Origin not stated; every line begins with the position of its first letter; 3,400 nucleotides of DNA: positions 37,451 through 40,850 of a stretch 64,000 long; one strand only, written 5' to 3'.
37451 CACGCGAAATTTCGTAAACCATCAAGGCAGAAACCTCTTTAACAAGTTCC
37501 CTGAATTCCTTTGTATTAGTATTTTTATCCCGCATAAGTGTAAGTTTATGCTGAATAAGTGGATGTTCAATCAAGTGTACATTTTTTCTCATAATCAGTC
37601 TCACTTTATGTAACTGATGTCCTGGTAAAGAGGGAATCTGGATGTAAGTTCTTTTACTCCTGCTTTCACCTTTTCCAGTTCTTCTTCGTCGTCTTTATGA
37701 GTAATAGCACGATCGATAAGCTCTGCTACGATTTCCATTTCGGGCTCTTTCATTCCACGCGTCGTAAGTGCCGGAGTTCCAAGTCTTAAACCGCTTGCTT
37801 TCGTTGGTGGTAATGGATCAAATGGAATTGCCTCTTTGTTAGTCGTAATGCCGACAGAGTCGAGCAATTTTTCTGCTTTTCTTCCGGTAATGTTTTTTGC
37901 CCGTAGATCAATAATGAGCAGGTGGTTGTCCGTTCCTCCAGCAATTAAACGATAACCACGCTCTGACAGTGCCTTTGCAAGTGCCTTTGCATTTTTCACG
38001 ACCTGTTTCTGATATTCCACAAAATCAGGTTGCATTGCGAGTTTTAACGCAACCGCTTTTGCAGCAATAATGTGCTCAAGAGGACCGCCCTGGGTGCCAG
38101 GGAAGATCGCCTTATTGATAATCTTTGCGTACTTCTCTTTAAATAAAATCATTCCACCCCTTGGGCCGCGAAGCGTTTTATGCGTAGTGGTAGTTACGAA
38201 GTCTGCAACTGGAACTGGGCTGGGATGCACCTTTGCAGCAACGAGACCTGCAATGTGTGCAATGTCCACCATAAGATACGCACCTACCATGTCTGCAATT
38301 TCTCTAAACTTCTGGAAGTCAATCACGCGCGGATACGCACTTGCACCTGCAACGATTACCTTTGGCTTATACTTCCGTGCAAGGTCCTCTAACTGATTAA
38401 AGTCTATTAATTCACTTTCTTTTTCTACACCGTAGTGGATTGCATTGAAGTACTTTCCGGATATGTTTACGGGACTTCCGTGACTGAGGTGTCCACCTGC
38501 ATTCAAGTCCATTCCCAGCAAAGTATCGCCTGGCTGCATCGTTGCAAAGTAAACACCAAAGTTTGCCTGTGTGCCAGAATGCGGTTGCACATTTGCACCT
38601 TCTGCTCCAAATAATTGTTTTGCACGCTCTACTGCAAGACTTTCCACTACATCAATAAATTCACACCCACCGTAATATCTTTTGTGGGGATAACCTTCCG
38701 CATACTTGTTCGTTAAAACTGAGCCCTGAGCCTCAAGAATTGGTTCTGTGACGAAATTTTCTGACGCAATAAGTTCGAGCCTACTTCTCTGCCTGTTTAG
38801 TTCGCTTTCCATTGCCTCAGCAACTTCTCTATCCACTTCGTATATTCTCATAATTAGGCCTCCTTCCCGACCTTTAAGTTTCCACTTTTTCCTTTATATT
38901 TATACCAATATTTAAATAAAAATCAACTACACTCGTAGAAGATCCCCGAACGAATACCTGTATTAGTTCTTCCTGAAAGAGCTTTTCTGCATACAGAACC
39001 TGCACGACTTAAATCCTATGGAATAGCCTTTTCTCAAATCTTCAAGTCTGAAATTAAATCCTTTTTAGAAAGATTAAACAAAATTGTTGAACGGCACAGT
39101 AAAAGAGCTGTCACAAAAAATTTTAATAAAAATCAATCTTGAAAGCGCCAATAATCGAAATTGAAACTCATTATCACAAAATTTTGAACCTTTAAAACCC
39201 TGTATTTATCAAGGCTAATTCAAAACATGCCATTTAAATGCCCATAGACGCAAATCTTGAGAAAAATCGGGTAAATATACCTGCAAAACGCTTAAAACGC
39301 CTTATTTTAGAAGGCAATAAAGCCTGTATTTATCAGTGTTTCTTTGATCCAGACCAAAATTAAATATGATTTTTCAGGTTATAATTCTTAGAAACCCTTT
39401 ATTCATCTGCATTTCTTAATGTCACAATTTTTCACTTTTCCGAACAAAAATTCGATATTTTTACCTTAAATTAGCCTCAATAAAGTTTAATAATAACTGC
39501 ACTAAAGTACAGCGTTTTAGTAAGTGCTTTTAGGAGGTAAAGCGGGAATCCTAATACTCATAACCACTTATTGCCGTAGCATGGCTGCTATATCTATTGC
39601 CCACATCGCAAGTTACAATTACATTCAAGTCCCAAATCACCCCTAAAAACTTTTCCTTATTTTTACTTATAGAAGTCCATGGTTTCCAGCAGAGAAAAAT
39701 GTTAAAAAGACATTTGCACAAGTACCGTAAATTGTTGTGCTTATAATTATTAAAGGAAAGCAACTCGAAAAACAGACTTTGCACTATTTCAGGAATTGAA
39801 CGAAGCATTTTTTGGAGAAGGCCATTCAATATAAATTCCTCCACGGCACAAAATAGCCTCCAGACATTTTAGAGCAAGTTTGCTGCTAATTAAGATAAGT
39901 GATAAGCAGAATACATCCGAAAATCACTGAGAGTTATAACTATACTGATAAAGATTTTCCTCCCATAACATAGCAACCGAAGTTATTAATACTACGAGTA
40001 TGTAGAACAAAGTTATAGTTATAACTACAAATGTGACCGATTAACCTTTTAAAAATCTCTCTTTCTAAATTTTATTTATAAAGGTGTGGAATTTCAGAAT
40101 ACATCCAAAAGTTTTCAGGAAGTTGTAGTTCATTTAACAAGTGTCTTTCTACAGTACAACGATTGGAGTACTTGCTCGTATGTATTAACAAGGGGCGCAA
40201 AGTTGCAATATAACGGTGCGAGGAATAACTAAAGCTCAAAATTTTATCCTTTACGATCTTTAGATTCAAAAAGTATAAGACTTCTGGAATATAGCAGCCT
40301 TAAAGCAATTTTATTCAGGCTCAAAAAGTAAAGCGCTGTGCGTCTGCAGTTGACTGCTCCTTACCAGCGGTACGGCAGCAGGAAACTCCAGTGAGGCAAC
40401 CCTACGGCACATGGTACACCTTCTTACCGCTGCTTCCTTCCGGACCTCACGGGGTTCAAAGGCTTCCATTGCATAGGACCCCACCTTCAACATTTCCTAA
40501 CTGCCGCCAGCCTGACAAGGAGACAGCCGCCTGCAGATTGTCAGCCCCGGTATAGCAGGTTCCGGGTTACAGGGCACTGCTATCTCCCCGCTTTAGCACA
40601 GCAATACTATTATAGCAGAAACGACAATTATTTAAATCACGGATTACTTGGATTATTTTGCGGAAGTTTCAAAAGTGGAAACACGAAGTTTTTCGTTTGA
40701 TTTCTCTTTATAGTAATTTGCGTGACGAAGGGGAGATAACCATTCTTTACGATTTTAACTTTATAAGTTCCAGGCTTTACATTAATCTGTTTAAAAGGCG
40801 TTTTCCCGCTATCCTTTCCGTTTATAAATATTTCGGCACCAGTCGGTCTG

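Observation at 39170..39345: ~170-bp repeat element present as an inverted pair 24 kb apart (second copy at 63270..63455)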

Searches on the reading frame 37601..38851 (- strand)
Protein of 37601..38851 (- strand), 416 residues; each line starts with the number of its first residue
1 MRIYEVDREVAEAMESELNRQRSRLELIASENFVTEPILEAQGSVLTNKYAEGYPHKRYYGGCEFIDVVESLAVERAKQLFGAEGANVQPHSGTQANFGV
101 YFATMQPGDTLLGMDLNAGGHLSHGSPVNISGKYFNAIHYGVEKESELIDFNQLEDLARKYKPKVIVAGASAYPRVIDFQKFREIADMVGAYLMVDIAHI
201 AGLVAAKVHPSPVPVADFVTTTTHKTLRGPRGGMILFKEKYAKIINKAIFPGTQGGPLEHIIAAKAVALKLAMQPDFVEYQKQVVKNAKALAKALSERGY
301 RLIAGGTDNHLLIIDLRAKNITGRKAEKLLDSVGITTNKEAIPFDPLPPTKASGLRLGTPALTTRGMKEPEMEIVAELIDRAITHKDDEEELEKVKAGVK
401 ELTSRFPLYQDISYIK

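Call 19: find_encoding_contigs(protein=window:37601-38851:-, flank=6000, max_places=10)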
Protein window:37601-38851:- (416 aa): 8 contigs read that carry it; 4 places shown.
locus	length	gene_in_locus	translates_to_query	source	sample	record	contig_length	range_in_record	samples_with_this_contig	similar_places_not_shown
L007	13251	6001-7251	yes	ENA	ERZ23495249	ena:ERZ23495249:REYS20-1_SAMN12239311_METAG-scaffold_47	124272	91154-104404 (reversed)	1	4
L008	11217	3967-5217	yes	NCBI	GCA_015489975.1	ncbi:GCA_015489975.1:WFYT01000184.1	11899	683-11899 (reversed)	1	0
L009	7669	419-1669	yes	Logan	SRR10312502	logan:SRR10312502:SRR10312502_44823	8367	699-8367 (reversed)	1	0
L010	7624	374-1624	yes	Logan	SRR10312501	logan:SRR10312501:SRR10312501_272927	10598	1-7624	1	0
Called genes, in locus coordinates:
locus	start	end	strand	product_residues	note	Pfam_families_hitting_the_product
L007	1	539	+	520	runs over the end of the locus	PF05960:DUF885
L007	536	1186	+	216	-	PF13521:AAA_28 (weak), PF01712:dNK, PF13238:AAA_18 (weak)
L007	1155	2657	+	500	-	PF19568:Spore_III_AA, PF13401:AAA_22 (faint), PF03266:NTPase_1 (faint), PF25516:PTPase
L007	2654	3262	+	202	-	PF02223:Thymidylate_kin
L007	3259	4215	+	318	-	PF08308:PEGA, PF22820:TcaA_3rd_4th (faint), PF13620:CarboxypepD_reg (faint), PF13715:CarbopepD_reg_2 (faint), PF08308:PEGA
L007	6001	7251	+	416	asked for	PF00464:SHMT, PF00155:Aminotran_1_2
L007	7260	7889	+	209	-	PF14681:UPRTase, PF00156:Pribosyltran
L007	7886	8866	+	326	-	PF00953:Glycos_transf_4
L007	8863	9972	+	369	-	PF02350:Epimerase_2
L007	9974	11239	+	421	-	PF00275:EPSP_synthase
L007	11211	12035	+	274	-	PF01678:DAP_epimerase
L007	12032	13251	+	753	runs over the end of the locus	PF14870:PSII_BNR (faint), PF07494:Reg_prop (faint), PF13570:Beta-prop_ACSF4 (faint), PF25852:DUF6242_C (weak), PF15902:Sortilin-Vps10 (weak), PF07833:Cu_amine_oxidN1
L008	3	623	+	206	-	?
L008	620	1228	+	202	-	PF02223:Thymidylate_kin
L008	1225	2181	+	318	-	PF08308:PEGA, PF22820:TcaA_3rd_4th (faint), PF13620:CarboxypepD_reg (faint), PF13715:CarbopepD_reg_2 (faint), PF08308:PEGA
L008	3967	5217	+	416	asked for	PF00464:SHMT, PF00155:Aminotran_1_2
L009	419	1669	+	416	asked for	PF00464:SHMT, PF00155:Aminotran_1_2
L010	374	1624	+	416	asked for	PF00464:SHMT, PF00155:Aminotran_1_2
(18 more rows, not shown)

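Call 35: find_homologous_proteins(query=window:37601-38851:-, max_evalue=1e-100)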
Query window:37601-38851:- (416 aa): 8000 proteins with E <= 1e-100 among 8000 candidates; the best 120 are listed.
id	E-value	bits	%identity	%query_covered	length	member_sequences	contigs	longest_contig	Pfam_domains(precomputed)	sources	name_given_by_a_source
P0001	1.6e-272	921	100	100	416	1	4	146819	PF00464.26,PF00155.28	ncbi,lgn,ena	-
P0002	2.2e-272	921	100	100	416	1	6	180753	PF00464.26,PF00155.28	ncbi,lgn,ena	-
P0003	7.4e-272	919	100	100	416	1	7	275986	PF00464.26,PF00155.28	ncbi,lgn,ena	-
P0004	9.4e-271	915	99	100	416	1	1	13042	PF00464.26,PF00155.28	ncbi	-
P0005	2.0e-270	914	99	100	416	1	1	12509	PF00464.26,PF00155.28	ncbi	-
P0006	2.1e-269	911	98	100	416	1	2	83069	PF00464.26,PF00155.28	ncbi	-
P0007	2.6e-268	907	98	100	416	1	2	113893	PF00464.26,PF00155.28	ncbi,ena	-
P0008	4.1e-268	907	98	100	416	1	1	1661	PF00464.26,PF00155.28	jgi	-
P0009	8.2e-267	903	97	100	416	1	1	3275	PF00464.26,PF00155.28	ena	-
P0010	6.0e-266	900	97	100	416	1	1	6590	PF00464.26,PF00155.28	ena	-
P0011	1.2e-265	899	96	100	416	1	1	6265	PF00464.26,PF00155.28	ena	-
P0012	2.7e-264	894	96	100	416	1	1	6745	PF00464.26,PF00155.28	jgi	-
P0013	2.7e-258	874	93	100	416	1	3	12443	PF00464.26,PF00155.28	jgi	jgi:glycine hydroxymethyltransferase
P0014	7.1e-254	860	92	100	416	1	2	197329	PF00464.26,PF00155.28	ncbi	-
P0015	7.3e-253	857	91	100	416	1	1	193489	PF00464.26,PF00155.28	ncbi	-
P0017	4.5e-251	851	91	100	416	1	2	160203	PF00464.26,PF00155.28,PF01212.28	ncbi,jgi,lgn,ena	-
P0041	4.0e-228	775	82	100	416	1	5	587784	PF00464.26,PF00155.28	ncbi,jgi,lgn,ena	-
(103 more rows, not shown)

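Call 36: find_encoding_contigs(protein=P0014, flank=10000, max_places=2)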
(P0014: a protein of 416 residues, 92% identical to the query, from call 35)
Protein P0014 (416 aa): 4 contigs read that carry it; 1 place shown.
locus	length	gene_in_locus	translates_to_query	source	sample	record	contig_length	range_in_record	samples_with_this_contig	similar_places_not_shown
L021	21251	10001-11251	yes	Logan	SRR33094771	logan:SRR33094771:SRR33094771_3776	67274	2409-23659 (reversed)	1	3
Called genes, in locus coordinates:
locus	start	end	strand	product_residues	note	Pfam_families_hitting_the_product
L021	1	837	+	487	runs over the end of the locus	PF07498:Rho_N (weak), PF07497:Rho_RNA_bind, PF00006:ATP-synt_ab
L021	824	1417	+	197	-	PF00265:TK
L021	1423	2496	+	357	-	PF03462:PCRF, PF00472:RF-1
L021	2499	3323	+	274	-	PF17827:PrmC_N, PF05175:MTS, PF06325:PrmA (weak), PF13489:Methyltransf_23 (weak), PF13847:Methyltransf_31, PF13649:Methyltransf_25, PF01170:UPF0020, PF07669:Eco57I, +3 more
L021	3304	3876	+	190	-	PF01300:Sua5_yciO_yrdC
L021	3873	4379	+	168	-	PF01327:Pep_deformylase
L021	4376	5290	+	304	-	PF00551:Formyl_trans_N, PF02911:Formyl_trans_C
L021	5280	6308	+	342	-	PF04230:PS_pyruv_trans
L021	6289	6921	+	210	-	PF18912:DZR_2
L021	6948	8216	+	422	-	PF07833:Cu_amine_oxidN1, PF01497:Peripla_BP_2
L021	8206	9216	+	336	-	PF01032:FecCD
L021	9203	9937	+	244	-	PF02463:SMC_N (weak), PF00005:ABC_tran, PF13175:AAA_15 (weak), PF13304:AAA_21 (weak)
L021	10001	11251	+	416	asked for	PF00464:SHMT, PF00155:Aminotran_1_2 (weak)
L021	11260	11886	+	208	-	PF14681:UPRTase, PF00156:Pribosyltran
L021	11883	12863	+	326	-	PF00953:Glycos_transf_4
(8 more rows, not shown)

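Call 37: find_encoding_contigs(protein=P0017, flank=10000, max_places=2)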
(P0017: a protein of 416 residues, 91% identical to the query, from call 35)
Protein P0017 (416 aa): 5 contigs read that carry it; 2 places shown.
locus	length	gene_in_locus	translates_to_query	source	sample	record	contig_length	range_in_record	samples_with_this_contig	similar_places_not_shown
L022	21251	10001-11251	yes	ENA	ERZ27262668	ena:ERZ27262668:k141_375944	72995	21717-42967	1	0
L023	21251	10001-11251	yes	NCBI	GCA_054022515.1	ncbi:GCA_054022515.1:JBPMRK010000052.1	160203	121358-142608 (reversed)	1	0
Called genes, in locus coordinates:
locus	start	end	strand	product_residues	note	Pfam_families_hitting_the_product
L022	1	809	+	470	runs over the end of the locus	PF07497:Rho_RNA_bind, PF00006:ATP-synt_ab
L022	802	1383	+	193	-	PF00265:TK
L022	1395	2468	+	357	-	PF03462:PCRF, PF00472:RF-1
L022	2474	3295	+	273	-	PF17827:PrmC_N, PF05175:MTS, PF01170:UPF0020 (weak), PF06325:PrmA (weak), PF13847:Methyltransf_31, PF08241:Methyltransf_11 (weak), PF13649:Methyltransf_25, PF07669:Eco57I, +2 more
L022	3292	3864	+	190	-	PF01300:Sua5_yciO_yrdC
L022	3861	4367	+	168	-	PF01327:Pep_deformylase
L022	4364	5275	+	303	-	PF00551:Formyl_trans_N, PF02911:Formyl_trans_C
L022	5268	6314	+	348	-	PF04230:PS_pyruv_trans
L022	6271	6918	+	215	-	PF18912:DZR_2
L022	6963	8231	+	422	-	PF07833:Cu_amine_oxidN1, PF01497:Peripla_BP_2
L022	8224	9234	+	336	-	PF01032:FecCD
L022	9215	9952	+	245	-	PF13175:AAA_15 (faint), PF00005:ABC_tran, PF02463:SMC_N (faint), PF13304:AAA_21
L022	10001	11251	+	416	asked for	PF00464:SHMT, PF00155:Aminotran_1_2, PF01212:Beta_elim_lyase (faint)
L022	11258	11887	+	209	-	PF14681:UPRTase, PF00156:Pribosyltran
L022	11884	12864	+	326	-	PF00953:Glycos_transf_4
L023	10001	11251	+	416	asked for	PF00464:SHMT, PF00155:Aminotran_1_2, PF01212:Beta_elim_lyase (faint)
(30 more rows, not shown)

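Call 38: find_encoding_contigs(protein=P0041, flank=10000, max_places=2)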
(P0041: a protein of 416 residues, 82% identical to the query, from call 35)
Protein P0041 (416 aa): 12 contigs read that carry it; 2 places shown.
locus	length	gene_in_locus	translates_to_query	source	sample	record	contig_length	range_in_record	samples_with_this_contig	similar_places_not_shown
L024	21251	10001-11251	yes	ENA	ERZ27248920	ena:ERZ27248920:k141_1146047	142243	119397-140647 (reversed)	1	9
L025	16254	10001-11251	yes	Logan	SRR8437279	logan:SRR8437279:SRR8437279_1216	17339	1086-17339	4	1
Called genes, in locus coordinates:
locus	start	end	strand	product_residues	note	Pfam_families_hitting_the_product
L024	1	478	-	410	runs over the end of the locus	PF13624:SurA_N_3 (faint)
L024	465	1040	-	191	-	PF04542:Sigma70_r2, PF08281:Sigma70_r4_2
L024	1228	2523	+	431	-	PF03446:NAD_binding_2 (weak), PF03721:UDPG_MGDP_dh_N, PF00984:UDPG_MGDP_dh, PF03720:UDPG_MGDP_dh_C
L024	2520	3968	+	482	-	PF03808:Glyco_tran_WecG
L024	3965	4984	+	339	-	PF04230:PS_pyruv_trans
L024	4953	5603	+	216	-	PF18912:DZR_2 (weak)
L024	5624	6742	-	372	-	PF00478:IMPDH (faint), PF03060:NMO, PF01070:FMN_dh (weak), PF01180:DHO_dh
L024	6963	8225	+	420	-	PF07833:Cu_amine_oxidN1, PF01497:Peripla_BP_2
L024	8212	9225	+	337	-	PF01032:FecCD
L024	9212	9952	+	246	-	PF02463:SMC_N (faint), PF00005:ABC_tran, PF13175:AAA_15, PF13304:AAA_21 (weak)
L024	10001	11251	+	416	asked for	PF00464:SHMT, PF00155:Aminotran_1_2 (weak)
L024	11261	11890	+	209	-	PF14681:UPRTase, PF00156:Pribosyltran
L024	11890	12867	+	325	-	PF00953:Glycos_transf_4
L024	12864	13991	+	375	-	PF02350:Epimerase_2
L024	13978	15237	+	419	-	PF00275:EPSP_synthase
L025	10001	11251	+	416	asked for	PF00464:SHMT, PF00155:Aminotran_1_2 (weak)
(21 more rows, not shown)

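Call 40: find_encoding_contigs(protein=P0007, flank=10000, max_places=3)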
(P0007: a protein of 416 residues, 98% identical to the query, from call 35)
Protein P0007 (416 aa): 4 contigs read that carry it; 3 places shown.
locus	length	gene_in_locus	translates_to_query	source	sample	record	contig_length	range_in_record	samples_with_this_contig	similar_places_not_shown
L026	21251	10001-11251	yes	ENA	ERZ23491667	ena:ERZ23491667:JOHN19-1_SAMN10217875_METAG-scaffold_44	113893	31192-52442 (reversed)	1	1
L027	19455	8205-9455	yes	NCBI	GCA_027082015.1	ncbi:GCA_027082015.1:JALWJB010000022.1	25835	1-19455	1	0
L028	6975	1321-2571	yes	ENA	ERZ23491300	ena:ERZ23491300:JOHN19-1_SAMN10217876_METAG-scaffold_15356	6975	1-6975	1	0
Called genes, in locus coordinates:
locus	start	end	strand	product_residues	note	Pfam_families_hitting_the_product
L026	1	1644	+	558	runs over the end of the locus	PF13624:SurA_N_3, PF13623:SurA_N_2, PF13616:Rotamase_3, PF00639:Rotamase, PF13145:Rotamase_2 (weak), PF13616:Rotamase_3, PF00639:Rotamase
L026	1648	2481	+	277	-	PF13624:SurA_N_3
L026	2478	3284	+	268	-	-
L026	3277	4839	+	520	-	PF05960:DUF885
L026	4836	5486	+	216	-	PF13521:AAA_28 (weak), PF01712:dNK, PF13238:AAA_18 (weak)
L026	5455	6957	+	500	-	PF19568:Spore_III_AA, PF13401:AAA_22 (faint), PF20720:nSTAND3 (faint), PF03266:NTPase_1 (faint), PF25516:PTPase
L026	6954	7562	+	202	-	PF02223:Thymidylate_kin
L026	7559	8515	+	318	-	PF08308:PEGA, PF22820:TcaA_3rd_4th (faint), PF14686:fn3_3 (faint), PF13620:CarboxypepD_reg (faint), PF13715:CarbopepD_reg_2 (faint), PF08308:PEGA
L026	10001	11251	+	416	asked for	PF00464:SHMT, PF00155:Aminotran_1_2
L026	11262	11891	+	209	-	PF14681:UPRTase, PF00156:Pribosyltran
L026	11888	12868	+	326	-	PF00953:Glycos_transf_4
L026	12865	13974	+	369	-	PF02350:Epimerase_2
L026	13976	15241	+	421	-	PF00275:EPSP_synthase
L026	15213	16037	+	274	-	PF01678:DAP_epimerase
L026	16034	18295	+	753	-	PF07494:Reg_prop (faint), PF14870:PSII_BNR (faint), PF13570:Beta-prop_ACSF4 (faint), PF25852:DUF6242_C (weak), PF15902:Sortilin-Vps10 (weak), PF07833:Cu_amine_oxidN1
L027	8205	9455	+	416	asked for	PF00464:SHMT, PF00155:Aminotran_1_2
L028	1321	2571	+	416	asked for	PF00464:SHMT, PF00155:Aminotran_1_2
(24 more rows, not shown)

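Call 50: find_encoding_contigs(protein=P0006, flank=10000, max_places=2)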
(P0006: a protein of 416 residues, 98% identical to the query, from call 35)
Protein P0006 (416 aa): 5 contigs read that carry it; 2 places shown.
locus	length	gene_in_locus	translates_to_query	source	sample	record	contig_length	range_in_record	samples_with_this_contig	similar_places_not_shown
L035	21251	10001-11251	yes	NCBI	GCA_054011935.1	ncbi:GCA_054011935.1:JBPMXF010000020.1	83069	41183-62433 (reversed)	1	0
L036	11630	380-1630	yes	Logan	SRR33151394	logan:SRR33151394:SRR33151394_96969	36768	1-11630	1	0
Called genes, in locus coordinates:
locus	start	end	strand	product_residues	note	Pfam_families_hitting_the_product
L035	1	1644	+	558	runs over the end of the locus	PF13624:SurA_N_3, PF13623:SurA_N_2, PF13616:Rotamase_3, PF00639:Rotamase, PF13145:Rotamase_2 (weak), PF13616:Rotamase_3, PF00639:Rotamase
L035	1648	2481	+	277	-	PF13624:SurA_N_3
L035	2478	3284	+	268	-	-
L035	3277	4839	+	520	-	PF05960:DUF885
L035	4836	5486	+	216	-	PF13521:AAA_28 (weak), PF01712:dNK, PF13238:AAA_18 (weak)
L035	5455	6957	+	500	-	PF19568:Spore_III_AA, PF13401:AAA_22 (faint), PF20720:nSTAND3 (faint), PF03266:NTPase_1 (faint), PF25516:PTPase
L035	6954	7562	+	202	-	PF02223:Thymidylate_kin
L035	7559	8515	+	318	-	PF08308:PEGA, PF22820:TcaA_3rd_4th (faint), PF14686:fn3_3 (faint), PF13620:CarboxypepD_reg (faint), PF13715:CarbopepD_reg_2 (faint), PF08308:PEGA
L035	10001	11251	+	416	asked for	PF00464:SHMT, PF00155:Aminotran_1_2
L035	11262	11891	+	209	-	PF14681:UPRTase, PF00156:Pribosyltran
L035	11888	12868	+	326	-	PF00953:Glycos_transf_4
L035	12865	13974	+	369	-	PF02350:Epimerase_2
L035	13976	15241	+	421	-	PF00275:EPSP_synthase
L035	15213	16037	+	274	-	PF01678:DAP_epimerase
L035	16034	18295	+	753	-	PF07494:Reg_prop (faint), PF14870:PSII_BNR (faint), PF13570:Beta-prop_ACSF4 (faint), PF25852:DUF6242_C (weak), PF15902:Sortilin-Vps10 (weak), PF07833:Cu_amine_oxidN1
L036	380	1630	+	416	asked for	PF00464:SHMT, PF00155:Aminotran_1_2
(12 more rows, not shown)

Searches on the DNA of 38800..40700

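Call 12: search_rna_families(source=window, start=38800, end=40700, threshold=evalue, max_evalue=10)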
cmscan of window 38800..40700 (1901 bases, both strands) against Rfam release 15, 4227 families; matches with E-value up to 10: 1.
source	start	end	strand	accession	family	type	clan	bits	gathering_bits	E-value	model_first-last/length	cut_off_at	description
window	40336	40601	-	RF01854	Bacteria_large_SRP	Gene;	CL00003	188.3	60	6.4e-33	1-256/256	no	Bacterial large signal recognition particle RNA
